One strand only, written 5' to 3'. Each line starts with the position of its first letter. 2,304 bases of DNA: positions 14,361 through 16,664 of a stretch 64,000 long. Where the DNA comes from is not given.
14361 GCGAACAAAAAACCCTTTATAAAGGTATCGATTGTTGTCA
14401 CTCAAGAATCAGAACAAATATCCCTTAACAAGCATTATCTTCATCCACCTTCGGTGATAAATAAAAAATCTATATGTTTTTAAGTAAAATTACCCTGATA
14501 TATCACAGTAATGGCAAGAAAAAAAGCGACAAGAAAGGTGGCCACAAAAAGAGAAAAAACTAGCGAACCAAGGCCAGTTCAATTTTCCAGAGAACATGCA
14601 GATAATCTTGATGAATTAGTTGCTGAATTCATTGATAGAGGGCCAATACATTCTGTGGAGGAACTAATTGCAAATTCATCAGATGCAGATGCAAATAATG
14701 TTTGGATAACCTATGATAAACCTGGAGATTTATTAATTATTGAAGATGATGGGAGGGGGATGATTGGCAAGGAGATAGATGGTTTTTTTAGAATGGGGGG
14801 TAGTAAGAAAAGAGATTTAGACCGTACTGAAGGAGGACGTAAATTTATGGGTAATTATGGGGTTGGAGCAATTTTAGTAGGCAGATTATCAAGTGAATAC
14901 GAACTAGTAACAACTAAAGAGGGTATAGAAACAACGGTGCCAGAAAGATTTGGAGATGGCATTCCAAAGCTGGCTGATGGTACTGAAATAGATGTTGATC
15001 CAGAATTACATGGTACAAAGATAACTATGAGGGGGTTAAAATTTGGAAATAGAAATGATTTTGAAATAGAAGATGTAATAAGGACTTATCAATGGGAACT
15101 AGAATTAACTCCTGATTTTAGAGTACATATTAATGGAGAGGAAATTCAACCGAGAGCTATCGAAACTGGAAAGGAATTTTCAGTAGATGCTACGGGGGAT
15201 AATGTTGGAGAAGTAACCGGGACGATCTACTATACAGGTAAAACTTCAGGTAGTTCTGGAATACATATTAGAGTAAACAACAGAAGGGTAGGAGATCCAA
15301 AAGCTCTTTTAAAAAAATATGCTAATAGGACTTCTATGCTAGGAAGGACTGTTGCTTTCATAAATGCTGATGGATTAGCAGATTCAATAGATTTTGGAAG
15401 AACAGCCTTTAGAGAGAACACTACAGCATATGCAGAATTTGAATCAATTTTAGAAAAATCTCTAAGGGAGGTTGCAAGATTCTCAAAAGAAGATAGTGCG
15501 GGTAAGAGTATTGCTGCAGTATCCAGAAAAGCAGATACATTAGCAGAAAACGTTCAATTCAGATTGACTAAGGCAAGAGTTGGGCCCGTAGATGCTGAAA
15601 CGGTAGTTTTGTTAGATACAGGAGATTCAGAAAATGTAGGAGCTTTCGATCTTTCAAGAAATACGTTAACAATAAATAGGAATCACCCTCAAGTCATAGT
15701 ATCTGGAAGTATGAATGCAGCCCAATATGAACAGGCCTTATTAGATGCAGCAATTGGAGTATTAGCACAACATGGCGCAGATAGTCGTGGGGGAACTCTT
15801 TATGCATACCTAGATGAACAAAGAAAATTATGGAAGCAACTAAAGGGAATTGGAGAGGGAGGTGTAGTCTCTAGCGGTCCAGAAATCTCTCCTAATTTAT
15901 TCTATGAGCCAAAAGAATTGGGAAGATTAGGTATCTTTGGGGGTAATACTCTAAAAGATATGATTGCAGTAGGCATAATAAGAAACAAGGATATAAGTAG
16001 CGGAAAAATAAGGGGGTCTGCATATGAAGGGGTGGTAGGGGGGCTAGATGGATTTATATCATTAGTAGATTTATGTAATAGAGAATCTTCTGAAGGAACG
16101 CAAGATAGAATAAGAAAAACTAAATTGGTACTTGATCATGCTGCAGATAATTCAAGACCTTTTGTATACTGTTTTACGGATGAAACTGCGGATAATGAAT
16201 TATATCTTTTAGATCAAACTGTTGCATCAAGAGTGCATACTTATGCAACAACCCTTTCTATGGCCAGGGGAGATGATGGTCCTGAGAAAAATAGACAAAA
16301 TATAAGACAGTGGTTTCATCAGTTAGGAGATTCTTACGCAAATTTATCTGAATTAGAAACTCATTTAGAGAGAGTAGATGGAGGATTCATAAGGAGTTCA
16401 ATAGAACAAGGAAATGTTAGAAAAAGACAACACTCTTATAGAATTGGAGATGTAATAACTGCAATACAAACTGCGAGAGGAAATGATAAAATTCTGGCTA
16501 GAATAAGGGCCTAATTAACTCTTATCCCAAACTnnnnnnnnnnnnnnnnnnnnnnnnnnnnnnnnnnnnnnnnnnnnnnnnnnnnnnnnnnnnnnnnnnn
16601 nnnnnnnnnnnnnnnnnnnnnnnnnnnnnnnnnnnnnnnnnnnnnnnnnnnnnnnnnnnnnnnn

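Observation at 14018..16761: Stand-alone GHKL/MORC-like ATPase in a compositionally atypical island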

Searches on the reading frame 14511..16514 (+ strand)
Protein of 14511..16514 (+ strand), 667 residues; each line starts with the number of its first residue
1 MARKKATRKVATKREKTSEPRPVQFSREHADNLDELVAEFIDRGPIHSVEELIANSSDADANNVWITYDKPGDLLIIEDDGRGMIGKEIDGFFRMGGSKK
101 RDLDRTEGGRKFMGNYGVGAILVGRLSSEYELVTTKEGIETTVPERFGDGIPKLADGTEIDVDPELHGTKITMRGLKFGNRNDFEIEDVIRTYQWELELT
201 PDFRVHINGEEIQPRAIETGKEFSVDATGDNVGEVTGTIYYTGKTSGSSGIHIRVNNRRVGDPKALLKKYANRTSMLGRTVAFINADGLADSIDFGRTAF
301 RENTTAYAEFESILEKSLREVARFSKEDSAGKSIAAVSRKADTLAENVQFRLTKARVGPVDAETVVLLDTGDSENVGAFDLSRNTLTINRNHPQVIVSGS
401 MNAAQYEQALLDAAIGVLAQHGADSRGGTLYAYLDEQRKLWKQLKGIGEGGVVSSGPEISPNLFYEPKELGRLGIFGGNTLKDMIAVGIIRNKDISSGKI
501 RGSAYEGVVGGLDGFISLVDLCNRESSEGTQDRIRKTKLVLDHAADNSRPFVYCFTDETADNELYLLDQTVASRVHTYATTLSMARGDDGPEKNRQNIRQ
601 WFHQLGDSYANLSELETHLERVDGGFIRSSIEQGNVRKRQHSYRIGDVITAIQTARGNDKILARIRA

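Call 3: search_protein_families(library=pfam, proteins=[window:14511-16514:+], max_evalue=0.1)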
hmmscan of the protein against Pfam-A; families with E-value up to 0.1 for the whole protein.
window:14511-16514:+ (667 aa): 3 families
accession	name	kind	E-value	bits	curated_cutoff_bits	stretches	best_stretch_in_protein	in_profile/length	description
PF13589.12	HATPase_c_3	-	9.5e-12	45.5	25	1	49-141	7-99/137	Histidine kinase-, DNA gyrase B-, and HSP90-like ATPase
PF02518.31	HATPase_c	-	0.00057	20.7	26.4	1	47-126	8-87/111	Histidine kinase-, DNA gyrase B-, and HSP90-like ATPase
PF10602.15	RPN7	-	0.038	14.1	29.6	1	610-654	14-58/174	26S proteasome subunit RPN7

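Call 4: search_protein_families(library=padloc, proteins=[window:14511-16514:+], max_evalue=0.1)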
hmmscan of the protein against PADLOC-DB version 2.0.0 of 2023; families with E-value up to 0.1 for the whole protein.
window:14511-16514:+ (667 aa): 3 families
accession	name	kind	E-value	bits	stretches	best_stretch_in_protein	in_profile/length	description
PDLC03485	REase_II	-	2.2e-07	27.7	1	51-140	32-120/611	Type II restriction enzyme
PDLC03419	REase_II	-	5.8e-07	26.2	1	49-141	29-126/695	Type II restriction enzyme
PDLC03968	TmtA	-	0.00041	16.1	1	43-128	73-152/1486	-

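Call 7: find_homologous_proteins(query=window:14511-16514:+)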
Query window:14511-16514:+ (667 aa): 10 proteins with E <= 0.001 among 8000 candidates.
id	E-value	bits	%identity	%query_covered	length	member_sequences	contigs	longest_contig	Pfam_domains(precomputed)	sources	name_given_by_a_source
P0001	0.0e+0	1488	100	100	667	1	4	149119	PF13589.13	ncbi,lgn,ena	-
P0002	3.6e-285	966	78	84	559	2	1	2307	PF02518.32,PF13589.13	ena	-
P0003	2.7e-158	547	42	96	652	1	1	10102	PF13589.13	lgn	-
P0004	3.0e-8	51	30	25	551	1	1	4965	PF02518.32,PF13589.13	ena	-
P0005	2.1e-7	48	31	25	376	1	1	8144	PF13589.13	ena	-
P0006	1.3e-6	46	30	25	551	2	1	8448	PF02518.32,PF13589.13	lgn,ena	-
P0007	3.7e-6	44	29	37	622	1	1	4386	PF02518.32,PF13589.13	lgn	-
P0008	1.4e-4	39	28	24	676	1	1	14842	PF13589.13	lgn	-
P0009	2.9e-4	38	34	15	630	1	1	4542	PF02518.32,PF13589.13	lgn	-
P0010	3.3e-4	38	31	28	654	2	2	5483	PF02518.32,PF13589.13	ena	-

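Call 8: search_solved_structures(query=window:14511-16514:+, max_evalue=1, show_alignments=2)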
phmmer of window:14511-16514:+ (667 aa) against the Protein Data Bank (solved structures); distinct sequences matched with E-value up to 1: 9.
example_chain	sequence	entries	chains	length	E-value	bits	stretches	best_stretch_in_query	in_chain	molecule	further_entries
6lzk_A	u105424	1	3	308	0.0048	19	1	41-193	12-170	DNA mismatch repair protein MutL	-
5x9y_C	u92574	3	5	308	0.0048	19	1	41-193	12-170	DNA mismatch repair protein MutL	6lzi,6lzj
4lls_A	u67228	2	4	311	0.019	17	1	241-352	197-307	Geranyltranstransferase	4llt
4hz5_A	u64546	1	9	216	0.04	16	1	42-173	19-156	DNA topoisomerase IV, B subunit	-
3lnu_A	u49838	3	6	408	0.14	14.2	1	45-155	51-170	Topoisomerase IV subunit B | DNA topoisomerase 4 subunit B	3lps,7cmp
9n2k_A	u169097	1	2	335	0.16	14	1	37-178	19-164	DNA mismatch repair protein MutL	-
5ofa_B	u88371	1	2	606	0.92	11.5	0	48-138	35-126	MORC family CW-type zinc finger protein 2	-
5of9_A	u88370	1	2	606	0.92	11.5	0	48-138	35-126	MORC family CW-type zinc finger protein 2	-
9cdi_A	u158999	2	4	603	0.94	11.4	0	48-138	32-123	ATPase MORC2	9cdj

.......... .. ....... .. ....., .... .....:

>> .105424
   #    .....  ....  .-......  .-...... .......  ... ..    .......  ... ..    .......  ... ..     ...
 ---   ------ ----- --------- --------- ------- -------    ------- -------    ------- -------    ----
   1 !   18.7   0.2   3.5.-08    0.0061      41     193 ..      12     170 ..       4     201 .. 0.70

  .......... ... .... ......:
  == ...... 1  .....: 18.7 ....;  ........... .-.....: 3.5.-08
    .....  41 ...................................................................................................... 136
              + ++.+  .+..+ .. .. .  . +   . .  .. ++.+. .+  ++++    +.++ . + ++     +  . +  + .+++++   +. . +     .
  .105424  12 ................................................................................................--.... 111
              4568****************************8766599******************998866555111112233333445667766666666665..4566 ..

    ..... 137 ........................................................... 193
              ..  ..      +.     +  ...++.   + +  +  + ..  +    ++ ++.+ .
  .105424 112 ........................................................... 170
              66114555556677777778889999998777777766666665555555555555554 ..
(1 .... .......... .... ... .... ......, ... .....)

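Call 9: search_protein_families(library=ncbifam, proteins=[window:14511-16514:+], max_evalue=0.1)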
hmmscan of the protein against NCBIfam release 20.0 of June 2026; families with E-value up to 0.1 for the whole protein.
window:14511-16514:+ (667 aa): 9 families
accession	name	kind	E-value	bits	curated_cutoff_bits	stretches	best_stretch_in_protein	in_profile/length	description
NF050001.1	restrict_BbrUII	equivalog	4.3e-16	58.6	550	1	50-214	26-205/659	BbrUII/HgiDII family restriction enzyme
NF047352.1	P_loop_sacsin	domain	2.1e-06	28.1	50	1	48-131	3-78/80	sacsin N-terminal ATP-binding-like domain-containing protein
TIGR00585.2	mutl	equivalog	4.7e-05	22.5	180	1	39-90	16-67/555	DNA mismatch repair endonuclease MutL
NF000952.0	PRK00095.2-2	subfamily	0.00019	20.1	840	1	39-106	18-86/623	DNA mismatch repair endonuclease MutL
NF010683.0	PRK14083.1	equivalog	0.00073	18.1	455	1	62-138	54-132/604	HSP90 family protein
NF000953.0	PRK00095.2-4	equivalog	0.0018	17.3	693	1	39-89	18-68/611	DNA mismatch repair endonuclease MutL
NF000949.0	PRK00095.1-2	equivalog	0.013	14.5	750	1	39-104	22-88/634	DNA mismatch repair endonuclease MutL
NF041932.1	MzaB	equivalog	0.033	12.5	850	1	50-119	17-84/480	MZA anti-phage system associated ATPase MzaB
NF000948.0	PRK00095.1-1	equivalog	0.036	13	701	1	42-89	21-68/625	DNA mismatch repair endonuclease MutL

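Call 10: find_encoding_contigs(protein=P0003, flank=10000)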
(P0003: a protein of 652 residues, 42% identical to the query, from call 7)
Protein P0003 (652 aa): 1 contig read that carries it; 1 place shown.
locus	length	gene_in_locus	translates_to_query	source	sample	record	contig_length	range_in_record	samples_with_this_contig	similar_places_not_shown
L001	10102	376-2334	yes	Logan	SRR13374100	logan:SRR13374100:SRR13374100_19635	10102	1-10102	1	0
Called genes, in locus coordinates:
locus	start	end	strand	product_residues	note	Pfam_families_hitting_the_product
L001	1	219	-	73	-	?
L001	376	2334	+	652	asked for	PF13589:HATPase_c_3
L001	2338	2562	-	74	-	-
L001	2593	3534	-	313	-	-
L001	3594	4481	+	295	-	-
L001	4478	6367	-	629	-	PF17214:KH_TffA, PF07650:KH_2 (weak), PF23023:Anti-Pycsar_Apyc1 (weak), PF00753:Lactamase_B, PF16661:Lactamase_B_6, PF12706:Lactamase_B_2, PF10996:Beta-Casp, PF07521:RMMBL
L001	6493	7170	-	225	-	PF00227:Proteasome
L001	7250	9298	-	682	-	PF02463:SMC_N (weak), PF13476:AAA_23, PF13555:AAA_29 (weak), PF02463:SMC_N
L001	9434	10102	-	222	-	?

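Call 11: find_encoding_contigs(protein=P0001, flank=10000)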
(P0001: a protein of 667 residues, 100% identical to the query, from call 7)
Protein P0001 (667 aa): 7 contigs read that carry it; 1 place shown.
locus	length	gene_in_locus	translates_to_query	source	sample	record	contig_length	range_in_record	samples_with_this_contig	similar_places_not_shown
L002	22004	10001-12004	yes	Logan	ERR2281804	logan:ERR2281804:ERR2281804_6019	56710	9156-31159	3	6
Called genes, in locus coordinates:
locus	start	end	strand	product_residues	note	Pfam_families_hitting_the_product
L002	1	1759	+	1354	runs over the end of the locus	PF18911:PKD_4 (faint), PF00801:PKD (faint)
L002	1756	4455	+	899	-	PF00801:PKD, PF18911:PKD_4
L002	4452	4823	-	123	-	-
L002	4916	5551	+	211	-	PF03193:RsgA_GTPase (faint), PF01926:MMR_HSR1, PF02421:FeoB_N, PF08477:Roc (faint), PF16897:MMR_HSR1_Xtn (weak), PF00009:GTP_EFTU (weak)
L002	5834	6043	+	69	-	PF09846:OapB (weak)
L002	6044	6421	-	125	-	-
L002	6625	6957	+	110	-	PF09845:OapC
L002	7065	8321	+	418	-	PF01909:NTP_transf_2 (faint), PF09249:tRNA_NucTransf2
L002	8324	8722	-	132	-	-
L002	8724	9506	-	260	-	PF01978:TrmB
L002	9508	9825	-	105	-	-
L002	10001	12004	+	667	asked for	PF13589:HATPase_c_3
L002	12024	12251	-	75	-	-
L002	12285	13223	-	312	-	-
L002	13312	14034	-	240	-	-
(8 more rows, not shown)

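Call 12: find_encoding_contigs(protein=P0002, flank=5000)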
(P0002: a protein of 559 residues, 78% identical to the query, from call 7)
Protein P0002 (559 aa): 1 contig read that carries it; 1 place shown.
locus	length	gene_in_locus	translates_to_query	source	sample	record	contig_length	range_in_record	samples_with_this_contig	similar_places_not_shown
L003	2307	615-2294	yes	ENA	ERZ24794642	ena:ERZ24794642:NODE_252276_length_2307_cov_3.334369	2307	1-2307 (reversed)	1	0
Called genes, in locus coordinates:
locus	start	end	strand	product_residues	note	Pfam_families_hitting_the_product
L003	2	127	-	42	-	?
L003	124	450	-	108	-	-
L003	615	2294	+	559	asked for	PF02518:HATPase_c (faint), PF13589:HATPase_c_3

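Call 19: search_protein_families(library=phrogs, proteins=[window:14511-16514:+, L001:3594-4481:+, L003:124-450:-], max_evalue=0.1)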
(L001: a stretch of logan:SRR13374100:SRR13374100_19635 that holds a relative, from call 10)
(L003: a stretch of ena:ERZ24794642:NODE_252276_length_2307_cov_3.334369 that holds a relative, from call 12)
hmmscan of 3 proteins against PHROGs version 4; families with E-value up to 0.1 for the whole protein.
window:14511-16514:+ (667 aa): 2 families
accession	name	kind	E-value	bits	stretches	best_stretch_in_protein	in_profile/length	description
phrog_6203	-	unknown function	9.5e-19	68.4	1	47-234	28-227/644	-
phrog_543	-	DNA, RNA and nucleotide metabolism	3.2e-05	23.3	1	44-221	69-263/661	DNA topoisomerase II large subunit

L001:3594-4481:+ (295 aa): 0 families

L003:124-450:- (108 aa): 0 families

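Call 21: find_related_loci(query=A1, collection=genome_contigs, flank=10000)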
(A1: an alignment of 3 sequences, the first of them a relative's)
Query A1 (667 aa) in genome_contigs; peptide patterns used: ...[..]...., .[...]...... (x = any residue, [..] = any of these).
58 stretches matched a pattern, but none encodes a relative of the query by tblastn (E <= 1e-3).

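Call 23: find_related_loci(query=A1, collection=metagenome_contigs, flank=10000)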
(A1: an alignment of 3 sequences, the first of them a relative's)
Query A1 (667 aa) in metagenome_contigs; peptide patterns used: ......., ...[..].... (x = any residue, [..] = any of these).
145 stretches matched a pattern, but none encodes a relative of the query by tblastn (E <= 1e-3).

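Call 31: find_homologous_proteins(query=A1, max_evalue=0.01)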
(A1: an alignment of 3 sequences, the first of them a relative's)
Query A1 (3 sequences) (667 aa, profile of the alignment): 9 proteins with E <= 0.01 among 8000 candidates.
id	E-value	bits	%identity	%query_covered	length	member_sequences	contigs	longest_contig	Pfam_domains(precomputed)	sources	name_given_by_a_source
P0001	0.0e+0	1319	100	100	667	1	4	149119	PF13589.13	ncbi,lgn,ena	-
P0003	0.0e+0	1196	42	96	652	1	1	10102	PF13589.13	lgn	-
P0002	0.0e+0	1131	78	84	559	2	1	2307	PF02518.32,PF13589.13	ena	-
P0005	3.3e-11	61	31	25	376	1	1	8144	PF13589.13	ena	-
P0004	6.9e-11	60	30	25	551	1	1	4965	PF02518.32,PF13589.13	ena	-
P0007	8.3e-9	53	29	37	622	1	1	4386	PF02518.32,PF13589.13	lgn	-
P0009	1.4e-8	52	34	15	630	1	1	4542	PF02518.32,PF13589.13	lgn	-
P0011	2.7e-7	48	30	18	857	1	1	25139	PF13589.13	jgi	jgi:signal transduction histidine kinase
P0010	4.5e-3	34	31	28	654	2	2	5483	PF02518.32,PF13589.13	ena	-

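Call 39: search_protein_representatives(alignment_id=A1)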
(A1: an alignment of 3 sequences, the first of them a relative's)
Query: 3 sequences, 663 profile positions. Proteins with E-value up to 0.001 (for the whole library): 3816; up to 1e-10: 492; up to 1e-30: 161. The best 150 are listed.
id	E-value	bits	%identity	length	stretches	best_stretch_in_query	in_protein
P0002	0.0e+00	1130.8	-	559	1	1-559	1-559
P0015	5.4e-239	811.9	-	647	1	20-661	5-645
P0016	3.7e-125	435.7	-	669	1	10-657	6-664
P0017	1.9e-114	400.3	-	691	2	20-636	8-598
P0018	5.7e-111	388.8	-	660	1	7-655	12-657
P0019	7.4e-111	388.4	-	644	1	21-655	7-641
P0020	1.8e-107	377.3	-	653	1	23-657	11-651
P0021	3.5e-106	373.0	-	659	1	22-657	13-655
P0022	1.5e-105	370.9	-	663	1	27-657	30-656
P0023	3.5e-103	363.1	-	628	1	41-657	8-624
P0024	9.5e-102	358.3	-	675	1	12-633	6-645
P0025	3.2e-101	356.6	-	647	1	24-656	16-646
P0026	1.4e-100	354.5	-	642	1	24-622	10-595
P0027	1.9e-100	354.1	-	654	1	17-654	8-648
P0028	2.8e-99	350.2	-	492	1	23-505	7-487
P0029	1.4e-98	347.9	-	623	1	45-654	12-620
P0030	5.8e-98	345.8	-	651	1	14-654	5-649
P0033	3.6e-95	336.6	-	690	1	16-632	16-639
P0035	4.4e-89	316.5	-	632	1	21-655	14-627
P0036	2.7e-87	310.6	-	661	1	17-657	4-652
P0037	4.6e-86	306.5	-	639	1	30-655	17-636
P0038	1.2e-85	305.2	-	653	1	23-653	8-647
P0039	8.0e-85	302.4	-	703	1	22-458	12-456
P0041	7.3e-84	299.2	-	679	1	22-450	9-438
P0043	1.0e-82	295.5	-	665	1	18-656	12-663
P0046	9.0e-82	292.3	-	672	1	4-654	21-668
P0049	8.6e-79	282.5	-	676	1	14-657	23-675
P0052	2.8e-78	280.8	-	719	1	23-632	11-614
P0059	3.6e-72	260.6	-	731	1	21-523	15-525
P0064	1.4e-69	252.0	-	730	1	23-491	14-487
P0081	7.2e-61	223.3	-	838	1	23-520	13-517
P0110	2.6e-52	195.0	-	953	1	24-522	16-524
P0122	1.4e-48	182.6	-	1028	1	26-336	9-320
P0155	2.4e-36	142.2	-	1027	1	23-324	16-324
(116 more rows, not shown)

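Call 41: search_protein_families(library=pfam, alignment_id=A5, max_evalue=0.01)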
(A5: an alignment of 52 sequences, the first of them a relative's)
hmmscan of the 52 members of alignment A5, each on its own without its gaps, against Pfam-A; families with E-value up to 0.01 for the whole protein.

A. member 1, P0001 (667 aa): 2 families
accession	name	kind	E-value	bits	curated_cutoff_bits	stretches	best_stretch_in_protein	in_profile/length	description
PF13589.12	HATPase_c_3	-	9.5e-12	45.5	25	1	49-141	7-99/137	Histidine kinase-, DNA gyrase B-, and HSP90-like ATPase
PF02518.31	HATPase_c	-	0.00057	20.7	26.4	1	47-126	8-87/111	Histidine kinase-, DNA gyrase B-, and HSP90-like ATPase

B. families by the number of members that match (of 52 scanned): 7 families
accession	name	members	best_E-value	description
PF13589.12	HATPase_c_3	52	9.7e-17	Histidine kinase-, DNA gyrase B-, and HSP90-like ATPase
PF02518.31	HATPase_c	37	4.7e-07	Histidine kinase-, DNA gyrase B-, and HSP90-like ATPase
PF05073.17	Baculo_p24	1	0.00017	Baculovirus P24 capsid protein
PF01479.30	S4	1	0.00045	S4 domain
PF17942.8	Morc6_S5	1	0.0049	Morc6 ribosomal protein S5 domain 2-like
PF04457.17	MJ1316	1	0.0049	MJ1316 RNA cyclic group end recognition domain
PF25794.1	SACS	1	0.0076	Sacsin domain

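Call 44: find_encoding_contigs(protein=P0015, flank=10000)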
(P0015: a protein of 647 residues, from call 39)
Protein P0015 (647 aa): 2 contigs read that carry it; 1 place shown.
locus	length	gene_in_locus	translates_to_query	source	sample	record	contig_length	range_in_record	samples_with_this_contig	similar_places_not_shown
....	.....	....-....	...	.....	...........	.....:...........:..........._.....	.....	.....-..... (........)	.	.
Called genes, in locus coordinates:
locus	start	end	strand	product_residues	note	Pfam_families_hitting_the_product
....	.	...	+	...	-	?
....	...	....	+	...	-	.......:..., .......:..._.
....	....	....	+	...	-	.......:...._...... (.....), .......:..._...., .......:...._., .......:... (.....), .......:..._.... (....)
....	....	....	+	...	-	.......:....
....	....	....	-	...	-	-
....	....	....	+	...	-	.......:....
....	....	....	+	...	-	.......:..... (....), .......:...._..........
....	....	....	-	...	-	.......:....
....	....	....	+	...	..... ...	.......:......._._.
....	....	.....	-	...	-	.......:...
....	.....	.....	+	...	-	-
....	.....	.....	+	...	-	-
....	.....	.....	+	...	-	-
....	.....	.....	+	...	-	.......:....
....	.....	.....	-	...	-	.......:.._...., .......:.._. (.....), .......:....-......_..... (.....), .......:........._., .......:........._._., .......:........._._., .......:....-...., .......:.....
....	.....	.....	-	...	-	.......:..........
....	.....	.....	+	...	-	-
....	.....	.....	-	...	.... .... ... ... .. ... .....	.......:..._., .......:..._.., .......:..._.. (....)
